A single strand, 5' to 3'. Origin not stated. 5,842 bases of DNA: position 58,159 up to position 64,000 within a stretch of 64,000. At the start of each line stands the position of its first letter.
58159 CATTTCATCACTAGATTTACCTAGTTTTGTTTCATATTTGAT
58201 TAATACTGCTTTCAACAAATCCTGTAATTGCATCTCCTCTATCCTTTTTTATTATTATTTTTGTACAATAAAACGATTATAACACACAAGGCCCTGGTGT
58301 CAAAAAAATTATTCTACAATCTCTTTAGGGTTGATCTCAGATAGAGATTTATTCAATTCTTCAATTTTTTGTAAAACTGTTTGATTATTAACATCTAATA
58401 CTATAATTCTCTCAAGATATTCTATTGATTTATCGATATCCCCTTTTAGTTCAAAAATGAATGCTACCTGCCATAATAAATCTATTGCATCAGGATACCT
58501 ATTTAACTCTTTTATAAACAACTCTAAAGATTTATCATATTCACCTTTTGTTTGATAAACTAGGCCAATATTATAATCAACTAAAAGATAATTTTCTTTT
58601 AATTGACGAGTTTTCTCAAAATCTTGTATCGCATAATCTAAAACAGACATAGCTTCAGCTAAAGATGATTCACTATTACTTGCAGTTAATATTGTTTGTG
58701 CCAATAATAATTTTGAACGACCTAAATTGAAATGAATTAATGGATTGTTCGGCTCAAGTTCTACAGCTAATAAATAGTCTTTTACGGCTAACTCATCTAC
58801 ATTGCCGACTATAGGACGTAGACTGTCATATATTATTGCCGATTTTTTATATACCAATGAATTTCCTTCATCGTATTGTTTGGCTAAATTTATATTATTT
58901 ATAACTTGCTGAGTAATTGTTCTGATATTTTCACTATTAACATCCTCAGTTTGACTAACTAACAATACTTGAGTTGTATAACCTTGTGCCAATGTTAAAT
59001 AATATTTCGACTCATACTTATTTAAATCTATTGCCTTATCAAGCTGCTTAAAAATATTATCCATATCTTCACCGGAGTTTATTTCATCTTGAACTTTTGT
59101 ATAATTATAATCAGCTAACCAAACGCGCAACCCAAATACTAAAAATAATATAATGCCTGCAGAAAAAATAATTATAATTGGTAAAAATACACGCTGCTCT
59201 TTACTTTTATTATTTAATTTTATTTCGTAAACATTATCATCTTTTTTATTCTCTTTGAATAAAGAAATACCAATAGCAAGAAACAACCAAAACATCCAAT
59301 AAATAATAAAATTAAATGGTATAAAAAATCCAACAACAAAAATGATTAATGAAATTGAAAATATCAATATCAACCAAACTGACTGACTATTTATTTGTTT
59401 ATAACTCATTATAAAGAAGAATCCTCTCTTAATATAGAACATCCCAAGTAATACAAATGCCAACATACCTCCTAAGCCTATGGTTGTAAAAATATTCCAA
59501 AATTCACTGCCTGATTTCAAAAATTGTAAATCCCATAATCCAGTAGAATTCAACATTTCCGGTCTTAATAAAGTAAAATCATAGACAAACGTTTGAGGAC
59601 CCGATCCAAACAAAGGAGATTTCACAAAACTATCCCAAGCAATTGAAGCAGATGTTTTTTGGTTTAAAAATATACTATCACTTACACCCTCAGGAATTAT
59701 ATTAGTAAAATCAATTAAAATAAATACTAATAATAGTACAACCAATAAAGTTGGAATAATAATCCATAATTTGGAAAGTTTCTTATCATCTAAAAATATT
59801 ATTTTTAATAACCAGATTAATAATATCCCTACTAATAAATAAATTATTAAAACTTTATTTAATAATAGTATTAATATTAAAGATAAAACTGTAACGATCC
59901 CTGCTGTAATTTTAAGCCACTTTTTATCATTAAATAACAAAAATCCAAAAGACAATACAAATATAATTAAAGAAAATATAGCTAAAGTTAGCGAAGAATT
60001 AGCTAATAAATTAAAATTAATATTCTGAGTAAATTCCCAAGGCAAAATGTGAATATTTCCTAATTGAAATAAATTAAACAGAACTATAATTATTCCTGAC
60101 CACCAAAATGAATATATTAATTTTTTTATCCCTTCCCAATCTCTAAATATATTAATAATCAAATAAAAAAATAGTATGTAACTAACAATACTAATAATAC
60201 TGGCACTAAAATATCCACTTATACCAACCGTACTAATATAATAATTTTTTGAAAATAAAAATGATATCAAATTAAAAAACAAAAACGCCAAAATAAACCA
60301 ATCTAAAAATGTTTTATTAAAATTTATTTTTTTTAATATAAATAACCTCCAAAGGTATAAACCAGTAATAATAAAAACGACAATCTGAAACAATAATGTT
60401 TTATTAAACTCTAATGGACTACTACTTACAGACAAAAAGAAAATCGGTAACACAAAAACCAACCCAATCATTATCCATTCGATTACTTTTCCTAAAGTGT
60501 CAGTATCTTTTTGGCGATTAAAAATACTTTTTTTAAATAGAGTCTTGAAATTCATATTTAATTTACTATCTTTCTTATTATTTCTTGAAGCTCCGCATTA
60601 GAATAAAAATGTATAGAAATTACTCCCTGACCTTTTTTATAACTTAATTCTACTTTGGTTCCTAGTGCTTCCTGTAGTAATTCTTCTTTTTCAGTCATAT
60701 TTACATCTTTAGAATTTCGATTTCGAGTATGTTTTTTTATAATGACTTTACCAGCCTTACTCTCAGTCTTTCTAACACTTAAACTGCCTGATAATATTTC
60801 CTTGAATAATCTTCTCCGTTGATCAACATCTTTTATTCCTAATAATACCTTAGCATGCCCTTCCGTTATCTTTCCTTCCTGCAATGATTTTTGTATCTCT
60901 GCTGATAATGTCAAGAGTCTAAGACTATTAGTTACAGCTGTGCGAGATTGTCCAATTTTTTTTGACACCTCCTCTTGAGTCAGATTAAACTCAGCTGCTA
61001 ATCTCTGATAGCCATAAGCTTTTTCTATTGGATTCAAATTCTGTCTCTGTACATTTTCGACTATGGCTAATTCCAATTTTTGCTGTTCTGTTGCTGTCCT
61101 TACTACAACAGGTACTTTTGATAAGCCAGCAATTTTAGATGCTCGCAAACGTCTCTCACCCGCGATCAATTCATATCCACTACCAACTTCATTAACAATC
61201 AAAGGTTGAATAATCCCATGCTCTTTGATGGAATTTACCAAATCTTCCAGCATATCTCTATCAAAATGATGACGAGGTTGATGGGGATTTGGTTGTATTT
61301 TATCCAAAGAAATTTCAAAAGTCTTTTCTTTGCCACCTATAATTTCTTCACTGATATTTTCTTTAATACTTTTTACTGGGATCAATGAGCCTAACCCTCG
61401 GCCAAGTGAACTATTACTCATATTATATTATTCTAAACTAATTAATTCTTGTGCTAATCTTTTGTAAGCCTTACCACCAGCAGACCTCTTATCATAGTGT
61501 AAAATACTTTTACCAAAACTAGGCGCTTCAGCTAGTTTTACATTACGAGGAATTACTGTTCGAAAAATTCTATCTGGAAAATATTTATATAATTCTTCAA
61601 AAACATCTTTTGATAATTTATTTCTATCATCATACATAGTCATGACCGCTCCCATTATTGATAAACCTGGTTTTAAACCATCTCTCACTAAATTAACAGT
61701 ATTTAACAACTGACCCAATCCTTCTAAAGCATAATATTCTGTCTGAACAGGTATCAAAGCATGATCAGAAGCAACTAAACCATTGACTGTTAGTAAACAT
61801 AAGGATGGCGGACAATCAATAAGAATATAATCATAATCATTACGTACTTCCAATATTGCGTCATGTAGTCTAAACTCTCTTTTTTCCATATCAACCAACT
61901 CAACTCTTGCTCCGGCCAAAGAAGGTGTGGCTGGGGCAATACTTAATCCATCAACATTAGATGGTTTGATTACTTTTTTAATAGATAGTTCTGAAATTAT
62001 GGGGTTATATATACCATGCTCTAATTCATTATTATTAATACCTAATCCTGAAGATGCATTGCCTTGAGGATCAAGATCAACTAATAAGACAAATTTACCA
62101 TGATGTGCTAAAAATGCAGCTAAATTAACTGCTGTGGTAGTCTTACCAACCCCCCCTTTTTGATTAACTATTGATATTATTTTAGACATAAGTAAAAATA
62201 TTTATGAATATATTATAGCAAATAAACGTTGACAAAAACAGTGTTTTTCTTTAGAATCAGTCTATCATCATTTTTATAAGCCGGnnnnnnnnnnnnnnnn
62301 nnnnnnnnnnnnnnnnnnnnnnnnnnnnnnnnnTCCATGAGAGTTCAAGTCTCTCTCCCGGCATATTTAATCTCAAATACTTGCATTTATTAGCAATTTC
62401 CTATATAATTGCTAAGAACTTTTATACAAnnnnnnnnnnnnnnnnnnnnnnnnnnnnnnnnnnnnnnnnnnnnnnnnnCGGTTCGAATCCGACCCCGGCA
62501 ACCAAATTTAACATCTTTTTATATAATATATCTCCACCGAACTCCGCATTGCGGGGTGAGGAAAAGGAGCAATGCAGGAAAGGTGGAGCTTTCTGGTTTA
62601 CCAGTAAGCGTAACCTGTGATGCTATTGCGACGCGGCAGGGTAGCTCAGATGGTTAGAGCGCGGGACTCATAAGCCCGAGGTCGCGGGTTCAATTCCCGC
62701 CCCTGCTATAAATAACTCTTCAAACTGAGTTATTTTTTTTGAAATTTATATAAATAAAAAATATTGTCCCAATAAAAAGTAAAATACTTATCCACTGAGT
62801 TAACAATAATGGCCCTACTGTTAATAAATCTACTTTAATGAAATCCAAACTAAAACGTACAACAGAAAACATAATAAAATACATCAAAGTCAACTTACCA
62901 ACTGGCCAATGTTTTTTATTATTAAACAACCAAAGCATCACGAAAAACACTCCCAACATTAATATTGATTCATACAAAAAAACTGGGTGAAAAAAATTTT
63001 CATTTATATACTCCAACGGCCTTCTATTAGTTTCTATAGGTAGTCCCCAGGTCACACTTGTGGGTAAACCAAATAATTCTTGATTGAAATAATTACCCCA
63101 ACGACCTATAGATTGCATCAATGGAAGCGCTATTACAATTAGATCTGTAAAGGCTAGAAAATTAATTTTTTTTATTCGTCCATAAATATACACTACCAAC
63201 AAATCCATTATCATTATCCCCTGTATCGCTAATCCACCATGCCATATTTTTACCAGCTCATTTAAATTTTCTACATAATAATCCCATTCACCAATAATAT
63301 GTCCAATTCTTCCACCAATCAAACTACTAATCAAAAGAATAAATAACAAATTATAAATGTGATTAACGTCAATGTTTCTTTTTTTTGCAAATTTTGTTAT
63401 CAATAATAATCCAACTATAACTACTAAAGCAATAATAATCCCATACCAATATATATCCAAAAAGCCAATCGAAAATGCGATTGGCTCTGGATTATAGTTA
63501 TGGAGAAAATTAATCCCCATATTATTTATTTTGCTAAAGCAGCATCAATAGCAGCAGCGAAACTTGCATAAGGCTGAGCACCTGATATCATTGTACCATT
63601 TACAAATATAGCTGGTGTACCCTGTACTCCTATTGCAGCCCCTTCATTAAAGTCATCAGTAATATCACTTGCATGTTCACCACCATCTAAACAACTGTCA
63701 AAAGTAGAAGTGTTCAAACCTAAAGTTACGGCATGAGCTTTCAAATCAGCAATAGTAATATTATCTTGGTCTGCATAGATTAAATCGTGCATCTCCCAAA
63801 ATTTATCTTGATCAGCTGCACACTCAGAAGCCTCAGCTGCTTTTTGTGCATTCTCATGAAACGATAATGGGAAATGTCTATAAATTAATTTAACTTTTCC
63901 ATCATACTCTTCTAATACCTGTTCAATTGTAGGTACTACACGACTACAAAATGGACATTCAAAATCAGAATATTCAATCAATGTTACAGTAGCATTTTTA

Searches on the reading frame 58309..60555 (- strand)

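Call 44: search_protein_families(library=pfam, proteins=[window:58309-60555:-])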
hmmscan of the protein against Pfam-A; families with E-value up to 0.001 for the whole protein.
window:58309-60555:- (748 aa): 6 families
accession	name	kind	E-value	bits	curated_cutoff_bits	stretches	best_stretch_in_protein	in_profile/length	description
PF00515.34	TPR_1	-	7.4e-07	29.2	27.8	0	661-680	5-24/34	Tetratricopeptide repeat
PF13414.12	TPR_11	-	1.3e-06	28.4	26.8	1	588-612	11-35/42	TPR repeat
PF07719.23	TPR_2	-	2.3e-06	27.7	27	0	661-689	5-33/34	Tetratricopeptide repeat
PF13181.12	TPR_8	-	1.1e-05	25.6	25.7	0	661-682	5-26/34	Tetratricopeptide repeat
PF13424.12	TPR_12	-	9.5e-05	23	30.1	1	660-716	6-70/77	Tetratricopeptide repeat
PF13431.12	TPR_17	-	0.00045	20.7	24.4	0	594-620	2-28/34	Tetratricopeptide repeat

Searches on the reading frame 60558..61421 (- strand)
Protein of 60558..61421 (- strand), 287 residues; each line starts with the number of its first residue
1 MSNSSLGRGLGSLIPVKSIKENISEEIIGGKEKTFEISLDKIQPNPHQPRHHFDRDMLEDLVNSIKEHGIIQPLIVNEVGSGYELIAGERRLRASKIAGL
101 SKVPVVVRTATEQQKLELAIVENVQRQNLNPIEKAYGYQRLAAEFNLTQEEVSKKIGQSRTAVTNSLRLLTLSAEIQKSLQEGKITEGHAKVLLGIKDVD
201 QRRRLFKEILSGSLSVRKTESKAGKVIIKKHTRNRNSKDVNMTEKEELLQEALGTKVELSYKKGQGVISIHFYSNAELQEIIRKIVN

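Call 44: search_protein_families(library=pfam, proteins=[window:60558-61421:-])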
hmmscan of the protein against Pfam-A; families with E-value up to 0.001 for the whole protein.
window:60558-61421:- (287 aa): 3 families
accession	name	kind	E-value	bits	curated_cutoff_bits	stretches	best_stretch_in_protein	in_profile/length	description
PF17762.8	HTH_ParB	-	1.1e-35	122.3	22.6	1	127-223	1-97/102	ParB HTH domain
PF02195.25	ParB_N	-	7.1e-33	113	26.3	1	35-125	4-95/95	ParB N-terminal domain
PF23552.2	ParB_C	-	1.5e-08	34.4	23.8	1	239-285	2-49/50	ParB dimerisation domain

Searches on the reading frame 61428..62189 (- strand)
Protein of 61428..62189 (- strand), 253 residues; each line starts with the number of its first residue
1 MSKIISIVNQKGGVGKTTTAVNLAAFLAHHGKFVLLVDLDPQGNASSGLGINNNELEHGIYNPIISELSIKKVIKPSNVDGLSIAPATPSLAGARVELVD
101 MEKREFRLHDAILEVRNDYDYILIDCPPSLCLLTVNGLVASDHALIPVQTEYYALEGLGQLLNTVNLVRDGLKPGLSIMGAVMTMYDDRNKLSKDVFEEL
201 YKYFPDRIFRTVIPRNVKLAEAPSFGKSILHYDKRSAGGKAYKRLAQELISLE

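Call 44: search_protein_families(library=pfam, proteins=[window:61428-62189:-])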
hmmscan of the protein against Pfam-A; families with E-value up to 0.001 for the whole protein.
window:61428-62189:- (253 aa): 7 families
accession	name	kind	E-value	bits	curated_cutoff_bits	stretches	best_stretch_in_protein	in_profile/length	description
PF13614.12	AAA_31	-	2.1e-63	213.9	27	1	2-178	1-177/177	AAA domain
PF01656.29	CbiA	-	4e-28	98.3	25.4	1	5-229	1-125/125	CobQ/CobB/MinD/ParA nucleotide binding domain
PF10609.15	ParA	-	2.8e-11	43.8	27.1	1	2-146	3-141/246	NUBPL iron-transfer P-loop NTPase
PF09140.17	MipZ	-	7.1e-10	39.1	20.7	1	4-161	2-142/262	ATPase MipZ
PF06564.18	CBP_BcsQ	-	2.7e-08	34.1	21.3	1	4-247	3-231/234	Cellulose biosynthesis protein BcsQ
PF00142.24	Fer4_NifH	-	2.3e-07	31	25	1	9-46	6-43/271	4Fe-4S iron sulfur cluster binding proteins, NifH/frxC family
PF02374.21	ArsA_ATPase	-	6.1e-07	29.4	24.3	1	8-49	6-47/305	Anion-transporting ATPase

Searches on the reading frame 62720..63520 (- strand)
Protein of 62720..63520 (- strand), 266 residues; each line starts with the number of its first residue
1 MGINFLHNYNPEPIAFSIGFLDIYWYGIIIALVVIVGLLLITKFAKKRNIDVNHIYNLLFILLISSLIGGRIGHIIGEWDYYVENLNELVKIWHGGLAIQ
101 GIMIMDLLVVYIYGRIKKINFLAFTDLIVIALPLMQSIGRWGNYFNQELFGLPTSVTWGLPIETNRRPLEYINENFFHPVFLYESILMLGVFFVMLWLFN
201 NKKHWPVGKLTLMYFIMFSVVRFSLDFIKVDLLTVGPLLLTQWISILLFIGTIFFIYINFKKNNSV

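Call 44: search_protein_families(library=pfam, proteins=[window:62720-63520:-])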
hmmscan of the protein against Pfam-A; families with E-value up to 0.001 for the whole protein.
window:62720-63520:- (266 aa): 1 family
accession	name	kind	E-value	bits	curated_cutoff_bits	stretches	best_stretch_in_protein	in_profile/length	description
PF01790.23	LGT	-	4.1e-61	206.8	24.9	1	13-257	1-239/240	Prolipoprotein diacylglyceryl transferase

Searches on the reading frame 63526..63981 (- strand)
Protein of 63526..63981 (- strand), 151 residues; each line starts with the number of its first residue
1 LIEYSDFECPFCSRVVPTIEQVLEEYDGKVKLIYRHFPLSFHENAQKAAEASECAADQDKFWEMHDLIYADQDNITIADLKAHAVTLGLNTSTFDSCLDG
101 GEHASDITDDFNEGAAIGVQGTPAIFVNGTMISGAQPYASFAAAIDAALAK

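Call 44: search_protein_families(library=pfam, proteins=[window:63526-63981:-])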
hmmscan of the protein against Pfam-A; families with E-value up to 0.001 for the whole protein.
window:63526-63981:- (151 aa): 4 families
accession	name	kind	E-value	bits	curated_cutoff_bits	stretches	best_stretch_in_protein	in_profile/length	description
PF13462.12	Thioredoxin_4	-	1.4e-27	97.4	23.2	1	1-147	17-165/165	Thioredoxin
PF01323.26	DSBA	-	3.4e-23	82.8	25.6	1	2-145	3-190/191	DSBA-like thioredoxin domain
PF13098.12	Thioredoxin_2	-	5.5e-06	27.1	27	1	4-144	12-103/104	Thioredoxin-like domain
PF13192.12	Thioredoxin_3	-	7.7e-05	23.1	24.8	0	108-141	36-70/76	Thioredoxin domain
